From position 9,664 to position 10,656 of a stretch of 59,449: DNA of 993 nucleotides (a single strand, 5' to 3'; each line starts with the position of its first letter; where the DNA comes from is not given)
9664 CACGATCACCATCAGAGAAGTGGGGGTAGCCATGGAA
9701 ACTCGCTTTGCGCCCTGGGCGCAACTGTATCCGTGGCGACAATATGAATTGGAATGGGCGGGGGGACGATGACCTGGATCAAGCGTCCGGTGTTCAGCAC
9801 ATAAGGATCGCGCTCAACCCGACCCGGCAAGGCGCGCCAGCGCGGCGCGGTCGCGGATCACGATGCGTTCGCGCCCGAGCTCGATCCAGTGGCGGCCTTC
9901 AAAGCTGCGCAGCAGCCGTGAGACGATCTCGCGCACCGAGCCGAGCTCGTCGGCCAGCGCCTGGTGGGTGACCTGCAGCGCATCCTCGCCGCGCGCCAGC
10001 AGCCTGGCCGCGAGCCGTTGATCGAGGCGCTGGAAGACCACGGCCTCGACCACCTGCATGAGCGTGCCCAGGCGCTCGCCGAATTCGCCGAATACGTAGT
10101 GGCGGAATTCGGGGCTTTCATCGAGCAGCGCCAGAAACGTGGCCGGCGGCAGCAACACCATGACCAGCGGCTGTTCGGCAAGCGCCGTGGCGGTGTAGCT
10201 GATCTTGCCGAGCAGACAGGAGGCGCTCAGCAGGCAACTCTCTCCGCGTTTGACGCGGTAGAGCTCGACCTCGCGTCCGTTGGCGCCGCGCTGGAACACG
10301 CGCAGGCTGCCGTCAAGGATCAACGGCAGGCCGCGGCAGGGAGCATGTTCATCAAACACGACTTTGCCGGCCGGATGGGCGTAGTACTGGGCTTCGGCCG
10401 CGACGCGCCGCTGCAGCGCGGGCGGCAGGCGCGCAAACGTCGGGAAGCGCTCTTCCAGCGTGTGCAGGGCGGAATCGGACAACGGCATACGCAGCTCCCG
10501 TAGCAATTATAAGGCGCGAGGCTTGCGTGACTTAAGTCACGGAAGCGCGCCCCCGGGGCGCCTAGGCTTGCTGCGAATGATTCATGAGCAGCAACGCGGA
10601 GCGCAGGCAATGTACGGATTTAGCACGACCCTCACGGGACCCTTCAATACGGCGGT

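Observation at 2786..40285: One asymmetric 14-bp Crp/Fnr box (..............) is reused at 12 promoters across 38 kb, all with class II geometry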

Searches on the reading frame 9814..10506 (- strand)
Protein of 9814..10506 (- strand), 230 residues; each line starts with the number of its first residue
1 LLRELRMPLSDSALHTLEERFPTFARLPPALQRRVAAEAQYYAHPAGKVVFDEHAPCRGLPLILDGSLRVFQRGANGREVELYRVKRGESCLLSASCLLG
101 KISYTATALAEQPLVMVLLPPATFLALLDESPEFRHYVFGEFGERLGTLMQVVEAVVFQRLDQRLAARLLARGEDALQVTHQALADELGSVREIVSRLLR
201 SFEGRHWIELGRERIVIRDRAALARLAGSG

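Call 5: search_protein_families(library=ncbifam, proteins=[window:9814-10506:-])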
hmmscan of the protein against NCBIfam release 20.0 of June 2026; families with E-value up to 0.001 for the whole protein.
window:9814-10506:- (230 aa): 6 families
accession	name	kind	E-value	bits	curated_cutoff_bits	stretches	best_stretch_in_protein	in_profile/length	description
NF006901.0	PRK09392.1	equivalog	9.2e-09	34.9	211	1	22-227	13-221/236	transcriptional activator FtrB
TIGR03697.1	NtcA_cyano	equivalog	4.1e-06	26.7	244.95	1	48-225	2-190/193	global nitrogen regulator NtcA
NF010499.0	PRK13918.1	equivalog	7.5e-06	25.6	274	1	140-227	103-201/205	CRP/FNR family transcriptional regulator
NF050806.1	TransRegFixKCaul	equivalog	8.6e-06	25.1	300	1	165-227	151-214/215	transcriptional regulator FixK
NF008732.0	PRK11753.1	equivalog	0.00011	21.8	266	1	39-217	23-210/214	cAMP-activated global transcriptional regulator CRP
NF008365.0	PRK11161.1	subfamily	0.00021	20.7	228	1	157-229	173-245/250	fumarate/nitrate reduction transcriptional regulator Fnr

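Call 10: search_protein_families(library=pfam, proteins=[window:9814-10506:-])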
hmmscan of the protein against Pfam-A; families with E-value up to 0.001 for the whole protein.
window:9814-10506:- (230 aa): 4 families
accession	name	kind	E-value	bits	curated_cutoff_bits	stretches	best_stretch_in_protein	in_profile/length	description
PF13545.12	HTH_Crp_2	-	1.3e-13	51.1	27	1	163-226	1-70/70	Crp-like helix-turn-helix domain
PF00027.35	cNMP_binding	-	1.2e-10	41.7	27.5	1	45-130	5-88/89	Cyclic nucleotide-binding domain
PF00325.26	Crp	-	4.2e-05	23.6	21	1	177-203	1-27/32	Bacterial regulatory proteins, crp family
PF25213.1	HVO_A0261_N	-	0.00033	20.9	35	0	179-209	25-55/86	HVO_A0261 N-terminal domain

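Call 13: find_homologous_proteins(query=window:9814-10506:-)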
Query window:9814-10506:- (230 aa): 5807 proteins with E <= 0.001 among 8000 candidates; the best 120 are listed.
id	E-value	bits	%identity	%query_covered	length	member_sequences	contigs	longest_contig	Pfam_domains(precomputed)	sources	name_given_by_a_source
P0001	7.6e-140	482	100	97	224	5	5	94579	PF13545.13,PF00027.36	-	-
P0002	3.9e-112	391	85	96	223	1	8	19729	PF13545.13,PF00027.36,PF00325.27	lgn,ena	-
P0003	2.2e-111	389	83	97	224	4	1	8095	PF13545.13,PF00027.36,PF00325.27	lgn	-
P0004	4.3e-109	381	82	92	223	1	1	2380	PF13545.13,PF00027.36,PF00325.27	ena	-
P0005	1.4e-104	366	78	97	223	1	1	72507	PF13545.13,PF00027.36,PF25213.2,PF00325.27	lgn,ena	-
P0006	6.1e-104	364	80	93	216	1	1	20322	PF13545.13,PF00027.36,PF25213.2,PF00325.27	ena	-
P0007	4.1e-97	342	75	96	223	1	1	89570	PF13545.13,PF00027.36,PF00325.27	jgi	jgi:CRP/FNR family transcriptional regulator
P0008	5.2e-96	338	72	93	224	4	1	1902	PF13545.13,PF00027.36,PF25213.2,PF00325.27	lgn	-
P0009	3.4e-95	336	74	96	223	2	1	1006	PF13545.13,PF00027.36,PF00325.27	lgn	-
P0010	1.4e-93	330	71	97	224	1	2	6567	PF13545.13,PF00027.36,PF25213.2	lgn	-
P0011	8.5e-89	315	67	97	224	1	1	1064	PF13545.13,PF00027.36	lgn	-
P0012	1.2e-88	314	71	96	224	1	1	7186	PF13545.13,PF00027.36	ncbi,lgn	ncbi:MAG: Crp/Fnr family transcriptional regulator [Gammaproteobacteria bacterium]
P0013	5.9e-84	299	65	93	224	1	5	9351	PF13545.13,PF00027.36,PF00325.27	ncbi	-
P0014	2.3e-83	297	65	97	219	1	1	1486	PF13545.13,PF00027.36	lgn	-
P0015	6.1e-82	292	65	97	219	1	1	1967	PF13545.13,PF00027.36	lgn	-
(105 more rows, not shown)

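Call 18: find_encoding_contigs(protein=P0001, flank=10000, max_places=6)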
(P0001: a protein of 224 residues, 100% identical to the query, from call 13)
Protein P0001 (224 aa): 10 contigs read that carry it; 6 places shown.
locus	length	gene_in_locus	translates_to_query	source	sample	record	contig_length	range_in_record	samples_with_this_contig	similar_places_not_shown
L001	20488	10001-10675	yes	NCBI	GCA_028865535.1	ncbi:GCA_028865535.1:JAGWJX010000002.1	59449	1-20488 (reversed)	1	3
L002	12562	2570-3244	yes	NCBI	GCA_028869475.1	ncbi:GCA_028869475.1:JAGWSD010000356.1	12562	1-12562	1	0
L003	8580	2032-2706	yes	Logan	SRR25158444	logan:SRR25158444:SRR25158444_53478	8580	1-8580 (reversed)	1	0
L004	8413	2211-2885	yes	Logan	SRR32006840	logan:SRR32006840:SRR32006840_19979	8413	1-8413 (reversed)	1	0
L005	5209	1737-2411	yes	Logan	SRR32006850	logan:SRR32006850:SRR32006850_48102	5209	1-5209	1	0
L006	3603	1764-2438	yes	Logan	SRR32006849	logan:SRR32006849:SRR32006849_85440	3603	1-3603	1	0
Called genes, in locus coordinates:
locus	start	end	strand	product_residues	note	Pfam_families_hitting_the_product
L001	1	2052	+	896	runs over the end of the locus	PF02629:CoA_binding (faint), PF13380:CoA_binding_2, PF13607:Succ_CoA_lig, PF19045:Ligase_CoA_2, PF13549:ATP-grasp_5, PF13302:Acetyltransf_3 (weak), PF00583:Acetyltransf_1, PF13508:Acetyltransf_7 (faint)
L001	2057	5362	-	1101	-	PF00873:ACR_tran, PF03176:MMPL (weak), PF02355:SecD_SecF_C (weak)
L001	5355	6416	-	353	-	PF25917:BSH_RND, PF25919:BSH_CusB (weak), PF25881:HH_YBHG (weak), PF25967:RND-MFP_C, PF25975:CzcB_C (weak), PF25989:YknX_C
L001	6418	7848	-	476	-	PF02321:OEP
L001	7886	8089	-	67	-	PF11127:YgaP-like_TM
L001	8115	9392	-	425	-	PF07992:Pyr_redox_2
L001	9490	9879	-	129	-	PF03625:DUF302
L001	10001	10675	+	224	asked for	PF00027:cNMP_binding, PF13545:HTH_Crp_2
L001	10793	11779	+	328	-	PF00582:Usp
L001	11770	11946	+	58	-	-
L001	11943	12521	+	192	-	PF03729:DUF308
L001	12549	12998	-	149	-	PF18856:baeRF_family12, PF10116:Host_attach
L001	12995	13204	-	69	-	-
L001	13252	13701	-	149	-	PF00011:HSP20, PF17886:ArsA_HSP20 (weak)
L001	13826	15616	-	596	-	PF00317:Ribonuc_red_lgN, PF02867:Ribonuc_red_lgC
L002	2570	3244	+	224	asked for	PF00027:cNMP_binding, PF13545:HTH_Crp_2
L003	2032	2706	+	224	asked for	PF00027:cNMP_binding, PF13545:HTH_Crp_2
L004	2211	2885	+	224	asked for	PF00027:cNMP_binding, PF13545:HTH_Crp_2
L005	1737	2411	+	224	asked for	PF00027:cNMP_binding, PF13545:HTH_Crp_2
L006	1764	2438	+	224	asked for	PF00027:cNMP_binding, PF13545:HTH_Crp_2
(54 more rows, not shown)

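Call 22: search_solved_structures(query=P0001, max_evalue=0.001, show_alignments=3)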
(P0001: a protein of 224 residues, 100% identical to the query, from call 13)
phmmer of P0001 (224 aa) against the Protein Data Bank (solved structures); distinct sequences matched with E-value up to 0.001: 17.
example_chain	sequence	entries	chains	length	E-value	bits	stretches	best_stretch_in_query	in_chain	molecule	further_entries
3dv8_A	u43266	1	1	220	3.3e-28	102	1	12-220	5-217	transcriptional regulator, Crp/Fnr family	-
3d0s_A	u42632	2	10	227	1.3e-08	38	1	18-221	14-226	TRANSCRIPTIONAL REGULATORY PROTEIN | PROBABLE TRANSCRIPTIONAL REGULATORY PROTEIN (PROBABLY CRP/ FNR-FAMILY)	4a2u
3mzh_A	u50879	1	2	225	1.4e-08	37.9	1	18-221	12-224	PROBABLE TRANSCRIPTIONAL REGULATORY PROTEIN (PROBABLY CRP/FNR-FAMILY)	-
3h3u_A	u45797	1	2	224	1.5e-08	37.8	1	18-221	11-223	PROBABLE TRANSCRIPTIONAL REGULATORY PROTEIN (PROBABLY CRP/FNR-FAMILY)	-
4ev0_A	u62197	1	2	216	1.5e-08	37.8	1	28-221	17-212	Transcription regulator, Crp family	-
3i54_A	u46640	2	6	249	1.6e-08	37.6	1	17-221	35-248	Transcriptional regulator, Crp/Fnr family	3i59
2xgx_A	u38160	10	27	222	2.9e-06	30.3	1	39-218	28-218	GLOBAL NITROGEN REGULATOR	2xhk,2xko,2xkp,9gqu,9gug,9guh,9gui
4byy_A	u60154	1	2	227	5.3e-06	29.4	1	17-221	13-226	TRANSCRIPTIONAL REGULATOR, CRP/FNR FAMILY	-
4cyd_A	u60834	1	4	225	5.6e-06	29.4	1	17-221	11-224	PROBABLE TRANSCRIPTION REGULATOR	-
3r6s_A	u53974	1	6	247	7.2e-06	29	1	16-221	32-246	transcription regulator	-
3fx3_A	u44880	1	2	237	1.5e-05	28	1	27-166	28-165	Cyclic nucleotide-binding protein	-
3h3z_A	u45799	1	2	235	1.5e-05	28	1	28-166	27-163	Cyclic nucleotide-binding protein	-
8h3v_X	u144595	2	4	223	4.2e-05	26.5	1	41-219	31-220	NtcA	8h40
3la2_A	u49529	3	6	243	5.4e-05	26.1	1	41-219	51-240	Global nitrogen regulator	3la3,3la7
8yz7_A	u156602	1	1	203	7.3e-05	25.7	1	148-222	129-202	Transcriptional regulator, FNR/CRP family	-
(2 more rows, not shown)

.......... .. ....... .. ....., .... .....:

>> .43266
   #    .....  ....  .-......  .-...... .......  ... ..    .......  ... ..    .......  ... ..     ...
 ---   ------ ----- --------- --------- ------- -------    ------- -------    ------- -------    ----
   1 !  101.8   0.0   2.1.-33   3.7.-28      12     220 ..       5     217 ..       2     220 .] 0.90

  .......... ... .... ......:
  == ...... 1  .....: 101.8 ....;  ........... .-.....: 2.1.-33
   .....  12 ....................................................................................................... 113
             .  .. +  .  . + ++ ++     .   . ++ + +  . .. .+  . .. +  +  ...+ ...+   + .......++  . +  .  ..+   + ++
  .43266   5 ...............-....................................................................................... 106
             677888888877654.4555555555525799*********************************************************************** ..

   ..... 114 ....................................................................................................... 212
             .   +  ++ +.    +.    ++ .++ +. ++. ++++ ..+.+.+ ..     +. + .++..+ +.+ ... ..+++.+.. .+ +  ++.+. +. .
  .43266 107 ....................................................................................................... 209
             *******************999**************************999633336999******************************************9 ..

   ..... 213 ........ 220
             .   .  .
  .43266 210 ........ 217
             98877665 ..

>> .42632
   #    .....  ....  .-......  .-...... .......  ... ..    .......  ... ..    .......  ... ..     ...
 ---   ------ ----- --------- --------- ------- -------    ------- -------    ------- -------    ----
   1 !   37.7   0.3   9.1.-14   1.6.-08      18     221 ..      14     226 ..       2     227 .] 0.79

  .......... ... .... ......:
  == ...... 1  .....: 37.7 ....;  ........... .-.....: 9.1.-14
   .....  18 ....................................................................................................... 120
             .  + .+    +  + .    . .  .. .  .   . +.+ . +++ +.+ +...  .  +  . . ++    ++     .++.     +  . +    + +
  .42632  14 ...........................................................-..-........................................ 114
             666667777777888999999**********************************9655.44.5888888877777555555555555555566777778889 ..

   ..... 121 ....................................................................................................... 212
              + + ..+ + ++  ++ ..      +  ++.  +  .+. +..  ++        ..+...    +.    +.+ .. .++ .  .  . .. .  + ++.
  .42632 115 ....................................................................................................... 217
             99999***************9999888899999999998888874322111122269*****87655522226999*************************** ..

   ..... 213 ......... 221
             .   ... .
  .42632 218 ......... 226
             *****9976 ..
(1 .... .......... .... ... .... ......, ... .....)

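Call 29: find_related_loci(query=A1, collection=genome_contigs, flank=10000)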
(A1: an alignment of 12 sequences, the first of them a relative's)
Query A1 (224 aa) in genome_contigs; peptide patterns used: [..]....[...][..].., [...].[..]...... (x = any residue, [..] = any of these).
600 stretches matched a pattern (row limit reached: there are more); 518 encode a relative of the query (tblastn E <= 1e-3); the best 80 are kept; 80 distinct loci.
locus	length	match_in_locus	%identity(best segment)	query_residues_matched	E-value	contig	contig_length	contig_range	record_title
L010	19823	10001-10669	83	1-223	3e-117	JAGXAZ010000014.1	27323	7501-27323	MAG: Gammaproteobacteria bacterium isolate REEB89 contig-150_2032, whole genome shotgun sequence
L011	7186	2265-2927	71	3-223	2e-90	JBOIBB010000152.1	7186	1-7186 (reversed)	MAG: Gammaproteobacteria bacterium isolate TC-S_metabat2.bin.119 k127_5031003, whole genome shotgun sequence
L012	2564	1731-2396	64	3-224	2e-89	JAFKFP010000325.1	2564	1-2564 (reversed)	Bacterium isolate SCN18_30_10_14_R2_B_64_8_A SCN18_30_10_14_R2_B_scaffold_18323, whole genome shotgun sequence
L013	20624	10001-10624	60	15-221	6e-76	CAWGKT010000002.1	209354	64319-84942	MAG: uncultured beta proteobacterium isolate MFD02242.bin.1.262 genome assembly, contig: contig_10713, whole genome shot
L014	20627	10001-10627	60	15-221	2e-75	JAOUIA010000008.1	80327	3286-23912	MAG: Betaproteobacteria bacterium isolate 4_1_Oct_SF_Bin16 4_1_Oct_SF_Bin16_scaffold_54_c1, whole genome shotgun sequenc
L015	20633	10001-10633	60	15-223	1e-74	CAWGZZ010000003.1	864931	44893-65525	MAG: uncultured beta proteobacterium isolate MFD02979.bin.2.121 genome assembly, contig: contig_22655, whole genome shot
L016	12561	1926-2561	59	2-214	2e-74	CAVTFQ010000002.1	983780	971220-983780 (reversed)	MAG: uncultured beta proteobacterium isolate MFD00822.bin.1.63 genome assembly, contig: contig_28186, whole genome shotg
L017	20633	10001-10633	59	13-221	3e-74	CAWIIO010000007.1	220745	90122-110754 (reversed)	MAG: uncultured beta proteobacterium isolate MFD04944.bin.1.137 genome assembly, contig: contig_25544, whole genome shot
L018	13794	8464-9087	59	15-221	2e-74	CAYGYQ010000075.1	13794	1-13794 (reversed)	MAG TPA_asm: uncultured Bordetella sp. isolate ERP119294_co1_452 genome assembly, contig: NODE_5842_length_13794_cov_8.6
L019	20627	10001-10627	58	13-221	6e-74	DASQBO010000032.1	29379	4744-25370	MAG TPA_asm: Casimicrobiaceae bacterium isolate SMAG_U11673 k141_501139, whole genome shotgun sequence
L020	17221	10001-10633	58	13-221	7e-74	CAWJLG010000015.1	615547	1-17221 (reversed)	MAG: uncultured beta proteobacterium isolate MFD05942.bin.1.21 genome assembly, contig: contig_5653, whole genome shotgu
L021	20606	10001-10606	57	15-213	6e-74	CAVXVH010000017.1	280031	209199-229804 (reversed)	MAG: uncultured beta proteobacterium isolate MFD04716.bin.1.213 genome assembly, contig: contig_69572, whole genome shot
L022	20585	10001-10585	62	28-221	9e-74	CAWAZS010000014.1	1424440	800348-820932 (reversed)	MAG: uncultured beta proteobacterium isolate MFD09730.bin.3.37 genome assembly, contig: contig_664, whole genome shotgun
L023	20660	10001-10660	56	1-213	2e-73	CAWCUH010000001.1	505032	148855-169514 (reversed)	MAG: uncultured beta proteobacterium isolate MFD04944.bin.1.68 genome assembly, contig: contig_13072, whole genome shotg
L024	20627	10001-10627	58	15-221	5e-73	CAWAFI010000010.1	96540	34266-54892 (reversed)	MAG: uncultured beta proteobacterium isolate MFD02809.bin.1.58 genome assembly, contig: contig_192, whole genome shotgun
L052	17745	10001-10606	56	11-213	3e-68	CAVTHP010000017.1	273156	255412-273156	MAG: uncultured beta proteobacterium isolate MFD05942.bin.2.97 genome assembly, contig: contig_9512, whole genome shotgu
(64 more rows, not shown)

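Call 35: find_encoding_contigs(protein=P0005, flank=10000, max_places=1)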
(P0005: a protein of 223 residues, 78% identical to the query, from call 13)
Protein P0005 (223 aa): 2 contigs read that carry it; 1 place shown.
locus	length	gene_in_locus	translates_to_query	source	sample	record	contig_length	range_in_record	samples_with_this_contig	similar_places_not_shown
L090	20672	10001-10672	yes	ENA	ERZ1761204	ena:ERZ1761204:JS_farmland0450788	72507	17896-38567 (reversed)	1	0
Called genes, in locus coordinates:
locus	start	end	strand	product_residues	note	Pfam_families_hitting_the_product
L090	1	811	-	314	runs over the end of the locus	PF00005:ABC_tran, PF13304:AAA_21 (weak)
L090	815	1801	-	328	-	PF25954:Beta-barrel_RND_2, PF25990:Beta-barrel_YknX (weak)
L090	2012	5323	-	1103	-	PF00873:ACR_tran, PF03176:MMPL (faint), PF02355:SecD_SecF_C (weak)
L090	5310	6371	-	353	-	PF25917:BSH_RND, PF25919:BSH_CusB (weak), PF25876:HH_MFP_RND (weak), PF25967:RND-MFP_C (weak), PF25975:CzcB_C (weak), PF25989:YknX_C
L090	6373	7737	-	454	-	PF02321:OEP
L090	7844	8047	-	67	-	PF11127:YgaP-like_TM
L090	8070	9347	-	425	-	PF01266:DAO (faint), PF07992:Pyr_redox_2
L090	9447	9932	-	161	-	PF03625:DUF302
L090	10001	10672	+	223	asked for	PF25213:HVO_A0261_N (faint), PF00027:cNMP_binding, PF13545:HTH_Crp_2, PF00325:Crp (weak)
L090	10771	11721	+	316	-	PF00582:Usp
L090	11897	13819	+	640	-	PF02824:TGS, PF07973:tRNA_SAD, PF00587:tRNA-synt_2b, PF03129:HGTP_anticodon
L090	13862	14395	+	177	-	PF05198:IF3_N, PF00707:IF3_C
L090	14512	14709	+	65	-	PF01632:Ribosomal_L35p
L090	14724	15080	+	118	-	PF00453:Ribosomal_L20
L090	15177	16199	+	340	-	PF02912:Phe_tRNA-synt_N, PF01409:tRNA-synt_2d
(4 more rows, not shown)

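Call 36: find_encoding_contigs(protein=P0007, flank=10000, max_places=1)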
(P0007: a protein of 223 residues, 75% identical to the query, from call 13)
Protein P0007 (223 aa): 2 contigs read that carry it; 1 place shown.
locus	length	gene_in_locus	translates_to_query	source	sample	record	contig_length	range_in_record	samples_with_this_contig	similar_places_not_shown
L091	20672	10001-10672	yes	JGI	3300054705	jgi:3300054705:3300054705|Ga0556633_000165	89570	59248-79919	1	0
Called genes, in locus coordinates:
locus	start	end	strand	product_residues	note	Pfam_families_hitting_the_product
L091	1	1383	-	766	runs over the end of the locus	PF00690:Cation_ATPase_N, PF00122:E1-E2_ATPase, PF00702:Hydrolase, PF08282:Hydrolase_3 (faint)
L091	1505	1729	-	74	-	PF01061:ABC2_membrane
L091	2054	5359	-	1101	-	PF00873:ACR_tran, PF02355:SecD_SecF_C (weak)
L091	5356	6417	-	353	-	PF25917:BSH_RND, PF25919:BSH_CusB (weak), PF25876:HH_MFP_RND (weak), PF25967:RND-MFP_C (weak), PF25975:CzcB_C (weak), PF25989:YknX_C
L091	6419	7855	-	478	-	PF02321:OEP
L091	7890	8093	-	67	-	PF11127:YgaP-like_TM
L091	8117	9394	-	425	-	PF01266:DAO (faint), PF07992:Pyr_redox_2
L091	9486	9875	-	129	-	PF03625:DUF302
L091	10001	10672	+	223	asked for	PF00027:cNMP_binding, PF13545:HTH_Crp_2, PF00325:Crp (weak)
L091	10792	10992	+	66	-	-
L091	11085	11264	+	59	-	-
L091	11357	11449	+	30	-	-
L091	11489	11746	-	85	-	-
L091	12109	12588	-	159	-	PF01161:PBP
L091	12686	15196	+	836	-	PF00270:DEAD, PF00271:Helicase_C, PF24473:CON_HrpB, PF08482:HrpB_C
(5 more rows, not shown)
